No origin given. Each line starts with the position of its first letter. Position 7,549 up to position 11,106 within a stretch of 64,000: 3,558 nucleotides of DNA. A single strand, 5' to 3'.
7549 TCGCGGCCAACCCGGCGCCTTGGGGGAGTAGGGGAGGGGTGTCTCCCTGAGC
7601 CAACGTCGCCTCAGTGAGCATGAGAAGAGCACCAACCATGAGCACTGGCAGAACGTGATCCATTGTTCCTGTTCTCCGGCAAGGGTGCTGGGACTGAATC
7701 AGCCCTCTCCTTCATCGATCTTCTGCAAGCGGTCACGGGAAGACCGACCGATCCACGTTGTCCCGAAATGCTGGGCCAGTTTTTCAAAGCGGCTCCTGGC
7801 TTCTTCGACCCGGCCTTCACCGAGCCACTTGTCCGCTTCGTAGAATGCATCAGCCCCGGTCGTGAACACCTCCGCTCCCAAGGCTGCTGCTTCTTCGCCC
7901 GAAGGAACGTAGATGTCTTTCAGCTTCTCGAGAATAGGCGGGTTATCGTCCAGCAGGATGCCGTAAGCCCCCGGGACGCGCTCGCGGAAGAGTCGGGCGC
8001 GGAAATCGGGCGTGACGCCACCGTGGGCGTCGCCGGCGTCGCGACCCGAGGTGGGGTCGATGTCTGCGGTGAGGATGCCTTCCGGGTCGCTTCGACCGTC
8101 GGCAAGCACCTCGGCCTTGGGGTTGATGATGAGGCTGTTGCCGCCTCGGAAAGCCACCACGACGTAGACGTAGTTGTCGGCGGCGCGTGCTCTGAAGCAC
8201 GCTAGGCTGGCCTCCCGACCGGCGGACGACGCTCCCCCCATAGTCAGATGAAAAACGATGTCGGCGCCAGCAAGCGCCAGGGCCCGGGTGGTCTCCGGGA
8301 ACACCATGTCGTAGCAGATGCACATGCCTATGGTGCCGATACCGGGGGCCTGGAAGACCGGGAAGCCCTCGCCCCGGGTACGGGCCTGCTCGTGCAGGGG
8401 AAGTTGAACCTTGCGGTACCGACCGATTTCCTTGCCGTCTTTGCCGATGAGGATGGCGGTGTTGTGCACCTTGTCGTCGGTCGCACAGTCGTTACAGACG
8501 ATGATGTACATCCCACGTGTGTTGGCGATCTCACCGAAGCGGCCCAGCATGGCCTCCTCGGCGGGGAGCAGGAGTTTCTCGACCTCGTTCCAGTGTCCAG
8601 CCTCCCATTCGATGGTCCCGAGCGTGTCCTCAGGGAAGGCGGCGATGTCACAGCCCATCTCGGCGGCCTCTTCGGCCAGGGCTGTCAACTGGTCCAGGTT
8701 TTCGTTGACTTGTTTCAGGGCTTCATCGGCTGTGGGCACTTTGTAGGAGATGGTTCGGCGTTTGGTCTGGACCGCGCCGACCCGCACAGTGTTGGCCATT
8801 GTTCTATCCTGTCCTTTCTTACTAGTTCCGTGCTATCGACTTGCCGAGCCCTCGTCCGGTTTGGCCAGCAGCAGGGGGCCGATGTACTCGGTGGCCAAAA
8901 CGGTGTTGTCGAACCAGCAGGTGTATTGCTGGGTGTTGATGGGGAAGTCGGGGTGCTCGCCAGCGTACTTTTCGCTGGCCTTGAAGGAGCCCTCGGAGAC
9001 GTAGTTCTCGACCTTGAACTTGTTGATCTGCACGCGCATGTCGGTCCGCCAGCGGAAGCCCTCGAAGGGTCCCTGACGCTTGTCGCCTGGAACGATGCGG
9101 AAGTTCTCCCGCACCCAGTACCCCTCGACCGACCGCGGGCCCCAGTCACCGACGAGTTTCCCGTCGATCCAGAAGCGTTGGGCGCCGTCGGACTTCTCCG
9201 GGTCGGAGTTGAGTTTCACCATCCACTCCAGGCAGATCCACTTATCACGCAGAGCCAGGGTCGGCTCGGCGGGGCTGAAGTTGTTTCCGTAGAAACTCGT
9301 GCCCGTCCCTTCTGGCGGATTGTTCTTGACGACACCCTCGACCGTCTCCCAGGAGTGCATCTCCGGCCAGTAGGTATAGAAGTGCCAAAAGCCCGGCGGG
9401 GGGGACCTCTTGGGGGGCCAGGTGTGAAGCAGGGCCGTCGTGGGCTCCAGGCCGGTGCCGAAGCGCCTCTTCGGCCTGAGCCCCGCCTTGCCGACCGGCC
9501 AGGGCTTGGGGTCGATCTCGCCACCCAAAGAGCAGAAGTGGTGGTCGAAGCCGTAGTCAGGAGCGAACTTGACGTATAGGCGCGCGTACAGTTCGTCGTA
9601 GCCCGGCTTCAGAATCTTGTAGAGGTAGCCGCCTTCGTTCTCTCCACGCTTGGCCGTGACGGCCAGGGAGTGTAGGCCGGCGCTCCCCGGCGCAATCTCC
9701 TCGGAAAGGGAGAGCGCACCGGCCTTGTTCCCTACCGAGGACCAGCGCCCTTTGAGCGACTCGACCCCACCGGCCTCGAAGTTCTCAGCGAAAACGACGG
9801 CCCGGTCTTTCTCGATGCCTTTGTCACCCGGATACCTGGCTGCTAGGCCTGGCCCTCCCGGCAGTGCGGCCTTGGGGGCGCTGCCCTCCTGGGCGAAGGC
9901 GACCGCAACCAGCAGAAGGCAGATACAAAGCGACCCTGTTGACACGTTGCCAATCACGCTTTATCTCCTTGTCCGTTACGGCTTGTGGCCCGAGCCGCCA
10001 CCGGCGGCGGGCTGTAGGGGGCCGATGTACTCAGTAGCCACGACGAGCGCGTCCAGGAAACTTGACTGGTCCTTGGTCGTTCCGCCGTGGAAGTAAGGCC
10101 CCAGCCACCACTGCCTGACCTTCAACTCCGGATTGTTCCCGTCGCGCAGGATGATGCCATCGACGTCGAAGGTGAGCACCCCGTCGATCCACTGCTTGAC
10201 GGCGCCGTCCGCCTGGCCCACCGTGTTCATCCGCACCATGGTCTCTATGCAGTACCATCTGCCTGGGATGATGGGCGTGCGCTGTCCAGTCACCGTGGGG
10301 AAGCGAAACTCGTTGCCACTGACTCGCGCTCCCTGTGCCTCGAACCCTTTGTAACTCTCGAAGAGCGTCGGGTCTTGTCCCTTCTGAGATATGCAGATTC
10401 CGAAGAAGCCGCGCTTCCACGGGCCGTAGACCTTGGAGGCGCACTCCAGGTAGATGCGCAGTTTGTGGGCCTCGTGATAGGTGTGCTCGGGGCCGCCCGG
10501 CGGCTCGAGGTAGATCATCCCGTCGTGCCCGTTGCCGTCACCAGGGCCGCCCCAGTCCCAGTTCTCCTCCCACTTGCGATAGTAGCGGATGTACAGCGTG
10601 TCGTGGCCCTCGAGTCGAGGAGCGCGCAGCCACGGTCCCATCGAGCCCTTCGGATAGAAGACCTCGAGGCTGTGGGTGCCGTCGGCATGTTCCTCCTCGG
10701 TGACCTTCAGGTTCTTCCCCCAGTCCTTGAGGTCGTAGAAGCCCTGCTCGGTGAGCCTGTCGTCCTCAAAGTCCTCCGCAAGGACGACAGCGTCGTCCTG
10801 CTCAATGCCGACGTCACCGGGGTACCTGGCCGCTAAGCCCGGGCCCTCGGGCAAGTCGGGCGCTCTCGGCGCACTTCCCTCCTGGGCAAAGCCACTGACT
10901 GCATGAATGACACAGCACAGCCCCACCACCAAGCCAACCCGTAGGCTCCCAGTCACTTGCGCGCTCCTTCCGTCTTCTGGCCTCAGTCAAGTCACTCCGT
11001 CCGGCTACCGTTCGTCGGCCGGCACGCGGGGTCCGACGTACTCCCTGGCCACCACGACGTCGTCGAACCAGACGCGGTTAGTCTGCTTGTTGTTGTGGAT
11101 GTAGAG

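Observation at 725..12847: Twelve-gene, 12-kb co-directional array: 11 tandem secreted paralogs of an unrecognised family plus one CN-hydrolase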

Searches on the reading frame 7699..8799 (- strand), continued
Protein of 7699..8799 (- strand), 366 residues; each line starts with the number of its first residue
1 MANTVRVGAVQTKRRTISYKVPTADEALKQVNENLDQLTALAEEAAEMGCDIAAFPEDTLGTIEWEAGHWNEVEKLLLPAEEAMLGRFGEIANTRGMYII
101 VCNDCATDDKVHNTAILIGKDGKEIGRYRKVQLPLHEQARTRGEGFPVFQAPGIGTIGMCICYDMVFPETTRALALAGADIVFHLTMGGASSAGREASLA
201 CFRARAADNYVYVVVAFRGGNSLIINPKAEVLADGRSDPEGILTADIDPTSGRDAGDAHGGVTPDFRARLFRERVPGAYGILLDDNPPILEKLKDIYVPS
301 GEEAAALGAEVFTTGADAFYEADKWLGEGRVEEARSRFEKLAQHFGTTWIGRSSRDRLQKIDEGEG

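Call 51: search_solved_structures(query=window:7699-8799:-, max_evalue=0.00001, show_alignments=1)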
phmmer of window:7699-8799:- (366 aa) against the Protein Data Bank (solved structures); distinct sequences matched with E-value up to 0.00001: 38.
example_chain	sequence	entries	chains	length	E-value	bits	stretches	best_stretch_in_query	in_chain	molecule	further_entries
3ivz_A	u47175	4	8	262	1.1e-18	70.7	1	30-251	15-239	Nitrilase | Beta ureidopropionase (Beta-alanine synthase)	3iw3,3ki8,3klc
1j31_A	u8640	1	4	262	3e-18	69.3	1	29-253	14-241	Hypothetical protein PH0642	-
7ovg_A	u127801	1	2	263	5.4e-17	65.2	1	28-253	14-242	CN hydrolase domain-containing protein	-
6ypa_A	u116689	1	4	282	6.1e-17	65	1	28-253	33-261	CN hydrolase domain-containing protein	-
5g3o_A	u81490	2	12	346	2.5e-13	53.1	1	17-250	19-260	FORMAMIDASE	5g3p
2dyu_A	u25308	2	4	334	4.9e-13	52.2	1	17-251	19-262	Formamidase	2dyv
5h8i_A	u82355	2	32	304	1.5e-12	50.6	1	34-237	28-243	N-carbamoylputrescine amidohydrolase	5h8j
6lcg_A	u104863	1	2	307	1.2e-11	47.6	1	32-248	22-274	N-carbamoyl-D-amino-acid hydrolase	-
2e2k_A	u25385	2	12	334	1.2e-11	47.6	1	17-251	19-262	Formamidase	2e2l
6le2_A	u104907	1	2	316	1.5e-11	47.3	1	32-249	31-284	N-carbamoyl-D-amino-acid hydrolase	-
6led_A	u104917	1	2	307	1.5e-11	47.2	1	32-248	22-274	N-carbamoyl-D-amino-acid hydrolase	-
6lei_A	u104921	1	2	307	1.9e-11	46.9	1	32-248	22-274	N-carbamoyl-D-amino-acid hydrolase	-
2w1v_A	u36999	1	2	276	2.5e-11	46.5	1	32-248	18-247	NITRILASE HOMOLOG 2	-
5h8k_A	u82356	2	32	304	3.6e-11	46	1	34-237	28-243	N-carbamoylputrescine amidohydrolase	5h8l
8i99_A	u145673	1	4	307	4.3e-11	45.7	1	32-248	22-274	N-carbamoyl-D-amino-acid hydrolase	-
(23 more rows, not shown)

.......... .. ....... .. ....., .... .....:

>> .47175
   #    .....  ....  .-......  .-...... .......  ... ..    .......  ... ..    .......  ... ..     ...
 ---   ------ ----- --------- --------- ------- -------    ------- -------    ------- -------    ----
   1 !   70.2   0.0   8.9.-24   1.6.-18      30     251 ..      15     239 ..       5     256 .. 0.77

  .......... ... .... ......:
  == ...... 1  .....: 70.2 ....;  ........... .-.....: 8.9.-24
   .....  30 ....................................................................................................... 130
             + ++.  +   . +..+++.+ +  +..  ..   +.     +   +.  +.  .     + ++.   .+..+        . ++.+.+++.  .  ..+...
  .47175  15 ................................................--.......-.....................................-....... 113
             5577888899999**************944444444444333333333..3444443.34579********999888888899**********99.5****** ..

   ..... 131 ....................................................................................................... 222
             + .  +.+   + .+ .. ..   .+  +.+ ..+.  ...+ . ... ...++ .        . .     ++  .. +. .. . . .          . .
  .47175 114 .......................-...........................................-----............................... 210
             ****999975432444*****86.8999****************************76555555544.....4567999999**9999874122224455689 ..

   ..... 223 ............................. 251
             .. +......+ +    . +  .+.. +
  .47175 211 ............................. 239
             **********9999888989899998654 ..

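Call 66: find_encoding_contigs(protein=P0391, flank=10000, max_places=1)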
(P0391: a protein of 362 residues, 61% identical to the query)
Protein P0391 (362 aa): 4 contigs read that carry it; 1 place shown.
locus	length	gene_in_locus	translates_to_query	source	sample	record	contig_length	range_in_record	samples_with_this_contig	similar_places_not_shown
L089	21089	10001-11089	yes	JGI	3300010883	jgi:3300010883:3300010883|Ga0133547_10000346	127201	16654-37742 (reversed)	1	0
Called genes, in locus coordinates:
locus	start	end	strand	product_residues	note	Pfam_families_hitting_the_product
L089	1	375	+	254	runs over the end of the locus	PF01073:3Beta_HSD (weak), PF01370:Epimerase, PF13460:NAD_binding_10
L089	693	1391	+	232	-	PF01370:Epimerase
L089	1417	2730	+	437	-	PF03972:MmgE_PrpD_N, PF19305:MmgE_PrpD_C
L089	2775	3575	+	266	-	-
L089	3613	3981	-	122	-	-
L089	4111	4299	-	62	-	-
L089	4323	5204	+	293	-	PF25290:CGLA_M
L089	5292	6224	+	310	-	PF25290:CGLA_M, PF25291:CGLA_C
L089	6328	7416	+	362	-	-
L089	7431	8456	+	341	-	-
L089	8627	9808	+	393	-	PF02746:MR_MLE_N, PF13378:MR_MLE_C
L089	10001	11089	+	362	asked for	PF00795:CN_hydrolase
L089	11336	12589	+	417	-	PF01208:URO-D (faint)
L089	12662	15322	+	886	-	PF22842:Pel9A-like_beta_helix, PF13229:Beta_helix, PF05048:NosD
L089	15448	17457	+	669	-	-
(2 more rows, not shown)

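Call 67: find_encoding_contigs(protein=P0327, flank=10000, max_places=1)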
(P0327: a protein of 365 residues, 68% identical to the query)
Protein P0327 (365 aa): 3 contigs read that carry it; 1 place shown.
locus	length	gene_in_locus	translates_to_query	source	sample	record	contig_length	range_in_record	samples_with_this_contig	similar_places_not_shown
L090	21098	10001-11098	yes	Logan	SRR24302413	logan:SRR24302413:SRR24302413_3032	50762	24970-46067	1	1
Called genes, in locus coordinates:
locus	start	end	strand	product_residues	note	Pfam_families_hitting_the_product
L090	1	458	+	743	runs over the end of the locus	PF01138:RNase_PH, PF03725:RNase_PH_C, PF03726:PNPase, PF01138:RNase_PH, PF00013:KH_1, PF00575:S1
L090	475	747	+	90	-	-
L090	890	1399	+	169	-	PF04390:LptE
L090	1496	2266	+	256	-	PF01464:SLT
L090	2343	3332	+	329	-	PF20244:DUF6599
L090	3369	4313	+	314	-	PF04015:DUF362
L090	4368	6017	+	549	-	PF12801:Fer4_5, PF12798:Fer4_3 (faint), PF25160:LdpA_Fe-S-bd (faint), PF12801:Fer4_5, PF12797:Fer4_2 (faint), PF14697:Fer4_21 (weak), PF00037:Fer4 (weak), PF12838:Fer4_7 (weak), +7 more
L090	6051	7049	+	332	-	PF00586:AIRS, PF02769:AIRS_C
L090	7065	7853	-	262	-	PF13385:Laminin_G_3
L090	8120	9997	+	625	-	PF13229:Beta_helix (weak)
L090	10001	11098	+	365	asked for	PF00795:CN_hydrolase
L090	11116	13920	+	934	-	PF13570:Beta-prop_ACSF4 (weak), PF25292:Beta-prop_CGLA, PF25290:CGLA_M, PF25291:CGLA_C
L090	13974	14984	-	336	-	-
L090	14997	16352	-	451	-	PF04015:DUF362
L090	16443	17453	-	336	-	PF01408:GFO_IDH_MocA, PF02894:GFO_IDH_MocA_C, PF22725:GFO_IDH_MocA_C3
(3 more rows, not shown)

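Call 68: find_encoding_contigs(protein=P0381, flank=10000, max_places=1)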
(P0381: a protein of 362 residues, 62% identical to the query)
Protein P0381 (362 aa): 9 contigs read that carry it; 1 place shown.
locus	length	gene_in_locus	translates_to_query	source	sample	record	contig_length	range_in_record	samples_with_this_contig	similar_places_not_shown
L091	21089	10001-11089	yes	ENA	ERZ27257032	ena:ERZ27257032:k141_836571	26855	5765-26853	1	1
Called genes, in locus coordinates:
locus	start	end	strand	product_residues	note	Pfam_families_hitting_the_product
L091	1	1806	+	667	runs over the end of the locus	PF00528:BPD_transp_1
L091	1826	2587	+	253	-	PF00106:adh_short, PF08659:KR, PF13561:adh_short_C2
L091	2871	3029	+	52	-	-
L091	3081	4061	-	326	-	PF00248:Aldo_ket_red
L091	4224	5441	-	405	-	-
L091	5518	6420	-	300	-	PF00929:RNase_T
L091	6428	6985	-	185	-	PF09832:DUF2059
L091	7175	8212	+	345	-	PF00246:Peptidase_M14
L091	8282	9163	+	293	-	PF03737:RraA-like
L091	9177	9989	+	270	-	PF05721:PhyH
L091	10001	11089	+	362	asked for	PF00795:CN_hydrolase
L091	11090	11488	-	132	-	-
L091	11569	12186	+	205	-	-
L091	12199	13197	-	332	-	PF00924:MS_channel_2nd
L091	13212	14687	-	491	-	PF00005:ABC_tran, PF13304:AAA_21 (faint), PF00005:ABC_tran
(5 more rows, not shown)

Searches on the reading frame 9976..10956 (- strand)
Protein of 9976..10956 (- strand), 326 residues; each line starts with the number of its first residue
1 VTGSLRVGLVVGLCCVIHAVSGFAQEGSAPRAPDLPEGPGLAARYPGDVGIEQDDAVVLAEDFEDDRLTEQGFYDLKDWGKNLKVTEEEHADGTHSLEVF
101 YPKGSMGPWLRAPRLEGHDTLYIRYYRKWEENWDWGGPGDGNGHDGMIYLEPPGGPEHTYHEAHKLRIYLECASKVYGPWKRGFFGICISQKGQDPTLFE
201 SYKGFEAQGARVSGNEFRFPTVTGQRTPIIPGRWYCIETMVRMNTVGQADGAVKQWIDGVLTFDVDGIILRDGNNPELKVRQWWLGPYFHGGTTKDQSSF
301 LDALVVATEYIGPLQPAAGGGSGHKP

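Call 3: search_protein_families(library=pfam, proteins=[window:9976-10956:-], max_evalue=1)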
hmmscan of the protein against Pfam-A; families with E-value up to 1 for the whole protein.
window:9976-10956:- (326 aa): 2 families
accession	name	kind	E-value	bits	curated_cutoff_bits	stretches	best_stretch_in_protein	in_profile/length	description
PF21294.4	Polysacc_lyase_14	-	3.1e-07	30.8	27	1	231-296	139-201/215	Polysaccharide lyase 14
PF14099.13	Polysacc_lyase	-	0.00018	21.9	29.9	1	218-303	129-208/210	Polysaccharide lyase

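Call 4: search_protein_families(library=ncbifam, proteins=[window:9976-10956:-], max_evalue=1)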
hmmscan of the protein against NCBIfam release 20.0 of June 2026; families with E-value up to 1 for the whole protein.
window:9976-10956:- (326 aa): 1 family
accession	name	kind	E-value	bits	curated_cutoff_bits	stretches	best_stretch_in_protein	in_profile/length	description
NF007145.0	PRK09585.2-5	equivalog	0.078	12.3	514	1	250-291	200-241/379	anhydro-N-acetylmuramic acid kinase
